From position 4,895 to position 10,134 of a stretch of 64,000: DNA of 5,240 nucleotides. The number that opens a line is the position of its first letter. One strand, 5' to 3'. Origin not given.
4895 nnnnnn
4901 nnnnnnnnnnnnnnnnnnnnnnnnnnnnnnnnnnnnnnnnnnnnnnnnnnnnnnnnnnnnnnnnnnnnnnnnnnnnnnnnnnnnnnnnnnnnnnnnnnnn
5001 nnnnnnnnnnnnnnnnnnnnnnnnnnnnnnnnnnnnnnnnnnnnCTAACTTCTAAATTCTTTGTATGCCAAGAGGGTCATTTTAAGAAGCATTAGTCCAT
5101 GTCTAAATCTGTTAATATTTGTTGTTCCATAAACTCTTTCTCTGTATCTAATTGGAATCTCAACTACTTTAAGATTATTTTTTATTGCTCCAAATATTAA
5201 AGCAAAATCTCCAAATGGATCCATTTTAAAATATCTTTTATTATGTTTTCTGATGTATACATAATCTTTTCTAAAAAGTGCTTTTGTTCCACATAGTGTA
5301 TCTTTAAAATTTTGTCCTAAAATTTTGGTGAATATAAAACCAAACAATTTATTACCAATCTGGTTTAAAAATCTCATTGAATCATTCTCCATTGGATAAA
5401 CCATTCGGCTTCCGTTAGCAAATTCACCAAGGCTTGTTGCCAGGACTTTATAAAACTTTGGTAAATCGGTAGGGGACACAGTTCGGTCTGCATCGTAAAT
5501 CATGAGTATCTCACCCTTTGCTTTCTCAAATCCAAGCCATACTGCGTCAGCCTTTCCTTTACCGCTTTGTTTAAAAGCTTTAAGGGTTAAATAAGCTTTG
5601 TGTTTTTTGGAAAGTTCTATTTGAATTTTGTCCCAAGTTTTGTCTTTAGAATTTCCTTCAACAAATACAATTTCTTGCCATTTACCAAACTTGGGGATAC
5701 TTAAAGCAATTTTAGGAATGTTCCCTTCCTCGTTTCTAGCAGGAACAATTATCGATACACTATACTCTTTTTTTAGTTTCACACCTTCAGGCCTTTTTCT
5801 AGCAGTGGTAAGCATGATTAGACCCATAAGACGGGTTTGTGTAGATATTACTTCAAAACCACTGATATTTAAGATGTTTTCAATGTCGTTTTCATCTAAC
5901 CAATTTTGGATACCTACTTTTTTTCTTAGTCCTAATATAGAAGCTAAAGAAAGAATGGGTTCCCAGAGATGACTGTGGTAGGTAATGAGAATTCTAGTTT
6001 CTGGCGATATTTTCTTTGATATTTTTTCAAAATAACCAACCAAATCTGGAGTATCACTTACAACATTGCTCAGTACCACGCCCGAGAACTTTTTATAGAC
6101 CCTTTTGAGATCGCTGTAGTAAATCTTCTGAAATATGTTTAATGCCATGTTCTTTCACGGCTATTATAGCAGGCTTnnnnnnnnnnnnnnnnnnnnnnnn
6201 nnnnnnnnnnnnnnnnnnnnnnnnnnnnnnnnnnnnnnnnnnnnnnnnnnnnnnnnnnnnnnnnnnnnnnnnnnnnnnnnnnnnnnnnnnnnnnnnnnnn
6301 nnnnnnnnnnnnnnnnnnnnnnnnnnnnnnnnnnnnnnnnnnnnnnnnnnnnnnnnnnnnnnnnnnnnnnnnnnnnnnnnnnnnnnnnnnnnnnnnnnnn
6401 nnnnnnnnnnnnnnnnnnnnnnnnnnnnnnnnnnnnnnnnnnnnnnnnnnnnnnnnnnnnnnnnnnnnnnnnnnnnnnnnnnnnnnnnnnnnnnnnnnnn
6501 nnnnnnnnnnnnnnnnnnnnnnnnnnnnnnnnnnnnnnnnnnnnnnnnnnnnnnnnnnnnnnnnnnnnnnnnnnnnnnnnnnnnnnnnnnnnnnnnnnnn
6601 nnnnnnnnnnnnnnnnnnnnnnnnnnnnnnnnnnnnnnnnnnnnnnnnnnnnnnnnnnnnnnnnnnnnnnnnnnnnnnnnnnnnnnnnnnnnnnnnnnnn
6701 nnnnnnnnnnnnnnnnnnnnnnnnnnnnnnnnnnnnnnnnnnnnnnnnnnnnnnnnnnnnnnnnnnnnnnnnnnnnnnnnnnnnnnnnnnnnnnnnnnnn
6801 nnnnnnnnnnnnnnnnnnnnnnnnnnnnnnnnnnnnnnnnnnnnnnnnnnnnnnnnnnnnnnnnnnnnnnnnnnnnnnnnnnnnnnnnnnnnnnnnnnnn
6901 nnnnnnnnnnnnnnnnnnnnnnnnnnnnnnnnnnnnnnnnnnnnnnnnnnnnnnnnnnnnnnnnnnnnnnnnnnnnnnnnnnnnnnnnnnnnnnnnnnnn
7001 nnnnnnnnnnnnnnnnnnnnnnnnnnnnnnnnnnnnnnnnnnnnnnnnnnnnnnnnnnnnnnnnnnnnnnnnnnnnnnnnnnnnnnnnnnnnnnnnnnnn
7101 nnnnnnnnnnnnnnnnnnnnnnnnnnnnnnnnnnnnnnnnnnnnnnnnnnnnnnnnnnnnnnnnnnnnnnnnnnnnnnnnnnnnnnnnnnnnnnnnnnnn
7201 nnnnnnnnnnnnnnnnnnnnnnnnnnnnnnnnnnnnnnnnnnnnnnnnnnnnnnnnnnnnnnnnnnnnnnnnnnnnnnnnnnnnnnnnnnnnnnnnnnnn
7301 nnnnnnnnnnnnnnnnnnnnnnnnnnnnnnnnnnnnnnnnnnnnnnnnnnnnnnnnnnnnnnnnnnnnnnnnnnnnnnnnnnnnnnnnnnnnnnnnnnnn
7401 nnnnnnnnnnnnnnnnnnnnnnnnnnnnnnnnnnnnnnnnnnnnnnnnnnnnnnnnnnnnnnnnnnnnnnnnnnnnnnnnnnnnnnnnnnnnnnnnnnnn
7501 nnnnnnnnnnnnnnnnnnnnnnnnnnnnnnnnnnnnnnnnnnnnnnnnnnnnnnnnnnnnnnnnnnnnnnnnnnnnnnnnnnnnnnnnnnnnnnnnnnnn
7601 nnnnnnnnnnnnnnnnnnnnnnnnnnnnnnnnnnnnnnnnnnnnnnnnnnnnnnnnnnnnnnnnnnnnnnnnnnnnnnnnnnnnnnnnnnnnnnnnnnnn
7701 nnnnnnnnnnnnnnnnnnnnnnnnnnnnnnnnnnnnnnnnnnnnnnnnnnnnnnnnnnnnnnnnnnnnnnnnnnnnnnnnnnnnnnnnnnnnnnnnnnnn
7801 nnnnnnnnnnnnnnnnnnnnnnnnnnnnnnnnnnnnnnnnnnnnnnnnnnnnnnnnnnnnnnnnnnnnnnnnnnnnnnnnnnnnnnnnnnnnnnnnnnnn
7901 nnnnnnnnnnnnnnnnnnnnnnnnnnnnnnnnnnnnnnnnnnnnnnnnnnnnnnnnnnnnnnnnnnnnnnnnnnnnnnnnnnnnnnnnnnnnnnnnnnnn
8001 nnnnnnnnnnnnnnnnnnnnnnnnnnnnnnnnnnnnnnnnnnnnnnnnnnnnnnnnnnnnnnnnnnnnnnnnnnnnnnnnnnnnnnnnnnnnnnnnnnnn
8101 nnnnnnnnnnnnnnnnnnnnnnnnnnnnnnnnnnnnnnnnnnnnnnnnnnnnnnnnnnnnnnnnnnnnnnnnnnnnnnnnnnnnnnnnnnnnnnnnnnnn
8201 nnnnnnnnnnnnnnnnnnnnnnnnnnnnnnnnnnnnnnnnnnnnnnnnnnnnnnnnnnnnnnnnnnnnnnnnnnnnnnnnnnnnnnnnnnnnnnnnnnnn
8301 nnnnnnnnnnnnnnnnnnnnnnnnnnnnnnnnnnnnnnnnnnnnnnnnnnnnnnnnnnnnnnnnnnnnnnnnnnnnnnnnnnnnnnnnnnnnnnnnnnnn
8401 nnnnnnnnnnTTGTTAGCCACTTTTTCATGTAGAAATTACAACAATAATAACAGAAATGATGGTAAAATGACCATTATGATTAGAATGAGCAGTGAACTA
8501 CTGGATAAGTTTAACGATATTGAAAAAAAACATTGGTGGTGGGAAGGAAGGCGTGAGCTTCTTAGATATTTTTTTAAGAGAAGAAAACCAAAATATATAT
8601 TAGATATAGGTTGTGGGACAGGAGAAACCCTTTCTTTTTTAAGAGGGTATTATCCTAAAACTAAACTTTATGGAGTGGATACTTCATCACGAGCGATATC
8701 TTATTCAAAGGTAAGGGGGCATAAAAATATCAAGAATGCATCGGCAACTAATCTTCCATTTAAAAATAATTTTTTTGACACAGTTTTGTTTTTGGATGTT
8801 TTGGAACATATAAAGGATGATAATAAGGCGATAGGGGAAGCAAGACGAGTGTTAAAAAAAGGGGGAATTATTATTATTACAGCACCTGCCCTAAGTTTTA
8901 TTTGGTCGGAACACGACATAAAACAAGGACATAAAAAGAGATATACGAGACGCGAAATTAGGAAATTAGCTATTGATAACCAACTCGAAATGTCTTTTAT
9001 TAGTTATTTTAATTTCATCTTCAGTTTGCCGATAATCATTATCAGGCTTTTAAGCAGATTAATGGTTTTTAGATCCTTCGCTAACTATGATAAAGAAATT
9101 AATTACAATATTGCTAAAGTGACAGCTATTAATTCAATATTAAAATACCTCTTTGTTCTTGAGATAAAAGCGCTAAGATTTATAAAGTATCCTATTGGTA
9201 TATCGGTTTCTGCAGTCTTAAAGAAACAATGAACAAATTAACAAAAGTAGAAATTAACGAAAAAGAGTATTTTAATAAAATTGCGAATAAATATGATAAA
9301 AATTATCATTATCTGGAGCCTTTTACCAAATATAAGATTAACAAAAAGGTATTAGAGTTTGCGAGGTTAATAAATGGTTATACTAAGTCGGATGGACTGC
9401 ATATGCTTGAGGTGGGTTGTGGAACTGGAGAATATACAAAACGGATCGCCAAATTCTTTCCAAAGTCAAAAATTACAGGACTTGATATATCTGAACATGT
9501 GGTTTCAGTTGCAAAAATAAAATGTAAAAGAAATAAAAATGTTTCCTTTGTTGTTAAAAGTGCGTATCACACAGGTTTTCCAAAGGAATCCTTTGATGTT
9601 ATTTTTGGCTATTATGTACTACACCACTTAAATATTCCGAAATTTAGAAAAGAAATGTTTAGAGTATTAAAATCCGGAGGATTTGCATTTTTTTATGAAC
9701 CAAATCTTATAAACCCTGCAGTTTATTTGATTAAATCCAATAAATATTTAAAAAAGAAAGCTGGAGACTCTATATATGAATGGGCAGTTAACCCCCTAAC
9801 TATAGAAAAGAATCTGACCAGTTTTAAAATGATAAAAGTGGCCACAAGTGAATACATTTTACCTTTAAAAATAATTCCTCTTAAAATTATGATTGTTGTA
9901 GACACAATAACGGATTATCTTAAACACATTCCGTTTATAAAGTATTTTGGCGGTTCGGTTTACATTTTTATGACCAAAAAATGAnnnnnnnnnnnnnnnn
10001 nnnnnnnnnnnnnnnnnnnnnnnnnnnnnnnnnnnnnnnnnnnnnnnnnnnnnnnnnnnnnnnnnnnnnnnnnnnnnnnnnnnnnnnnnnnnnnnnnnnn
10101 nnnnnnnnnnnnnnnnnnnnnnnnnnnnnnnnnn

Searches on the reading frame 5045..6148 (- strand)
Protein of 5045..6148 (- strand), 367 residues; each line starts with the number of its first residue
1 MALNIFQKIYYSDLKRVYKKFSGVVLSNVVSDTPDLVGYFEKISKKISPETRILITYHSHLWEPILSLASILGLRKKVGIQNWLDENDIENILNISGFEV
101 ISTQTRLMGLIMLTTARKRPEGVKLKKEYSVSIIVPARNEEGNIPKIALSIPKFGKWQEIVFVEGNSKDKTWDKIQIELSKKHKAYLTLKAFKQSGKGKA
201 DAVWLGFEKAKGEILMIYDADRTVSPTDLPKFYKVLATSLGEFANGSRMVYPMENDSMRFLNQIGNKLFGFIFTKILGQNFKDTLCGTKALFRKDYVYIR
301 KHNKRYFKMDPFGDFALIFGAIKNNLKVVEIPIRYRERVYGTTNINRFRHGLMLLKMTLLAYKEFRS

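Call 27: search_protein_families(library=pfam, proteins=[window:5045-6148:-], max_evalue=0.001)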
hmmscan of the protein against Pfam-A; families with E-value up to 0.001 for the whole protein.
window:5045-6148:- (367 aa): 2 families
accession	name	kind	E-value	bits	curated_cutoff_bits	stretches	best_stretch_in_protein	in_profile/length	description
PF00535.33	Glycos_transf_2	-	1.8e-16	61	23.3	1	132-296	1-163/168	Glycosyl transferase family 2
PF10111.15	Glyco_tranf_2_2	-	7.6e-08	32.6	27.3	1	132-266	1-139/276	Glycosyltransferase like family 2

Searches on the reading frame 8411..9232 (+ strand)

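Call 27: search_protein_families(library=pfam, proteins=[window:8411-9232:+], max_evalue=0.001)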
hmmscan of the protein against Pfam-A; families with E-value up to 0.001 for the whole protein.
window:8411-9232:+ (273 aa): 8 families
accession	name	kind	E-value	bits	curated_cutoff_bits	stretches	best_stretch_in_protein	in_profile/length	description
PF08241.18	Methyltransf_11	-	2.1e-22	80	21.2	1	64-156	1-95/95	Methyltransferase domain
PF13489.12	Methyltransf_23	-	2e-19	70.4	27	1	48-186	11-153/164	Methyltransferase domain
PF13649.12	Methyltransf_25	-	1.1e-17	65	27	1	63-152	1-97/97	Methyltransferase domain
PF13847.12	Methyltransf_31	-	1.1e-17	64.5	27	1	62-160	6-113/145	Methyltransferase domain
PF08242.18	Methyltransf_12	-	3.8e-15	56.9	30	1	64-154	1-98/98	Methyltransferase domain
PF01209.24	Ubie_methyltran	-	6.9e-10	39.1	20.1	1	32-156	21-151/233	ubiE/COQ5 methyltransferase family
PF07021.18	MetW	-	5.1e-06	26.7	21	1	63-163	17-114/193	Methionine biosynthesis protein MetW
PF05175.20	MTS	-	1.3e-05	25.4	23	1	50-109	23-81/170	Methyltransferase small domain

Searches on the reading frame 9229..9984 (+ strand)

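Call 27: search_protein_families(library=pfam, proteins=[window:9229-9984:+], max_evalue=0.001)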
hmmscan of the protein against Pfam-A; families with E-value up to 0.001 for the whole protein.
window:9229-9984:+ (251 aa): 13 families
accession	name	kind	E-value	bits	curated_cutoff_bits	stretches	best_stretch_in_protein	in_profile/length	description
PF08241.18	Methyltransf_11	-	7.5e-24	84.6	21.2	1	60-155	1-95/95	Methyltransferase domain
PF13649.12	Methyltransf_25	-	3.5e-22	79.3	27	1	60-151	2-97/97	Methyltransferase domain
PF13847.12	Methyltransf_31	-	2.7e-20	73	27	1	54-160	2-114/145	Methyltransferase domain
PF01209.24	Ubie_methyltran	-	6.8e-17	62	20.1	1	12-157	10-153/233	ubiE/COQ5 methyltransferase family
PF08242.18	Methyltransf_12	-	1.4e-16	61.4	30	1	60-152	1-97/98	Methyltransferase domain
PF13489.12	Methyltransf_23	-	1e-11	45.3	27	1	53-160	20-121/164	Methyltransferase domain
PF05175.20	MTS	-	6.9e-06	26.2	23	1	56-125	32-102/170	Methyltransferase small domain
PF00891.24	Methyltransf_2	-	7.4e-06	25.9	22.3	1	38-133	45-139/210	O-methyltransferase domain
PF02390.23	Methyltransf_4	-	8.3e-06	25.8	24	1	58-126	4-77/173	Putative methyltransferase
PF05958.17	tRNA_U5-meth_tr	-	1.7e-05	24.5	23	1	11-111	155-257/357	tRNA (Uracil-5-)-methyltransferase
PF00398.26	RrnaAD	-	0.00028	20.5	24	1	36-121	13-94/263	Ribosomal RNA adenine dimethylase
PF02353.26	CMAS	-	0.00029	20.7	27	1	54-152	61-161/273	Mycolic acid cyclopropane synthetase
PF01135.25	PCMT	-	0.00067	19.9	20.3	0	55-151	73-167/210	Protein-L-isoaspartate(D-aspartate) O-methyltransferase (PCMT)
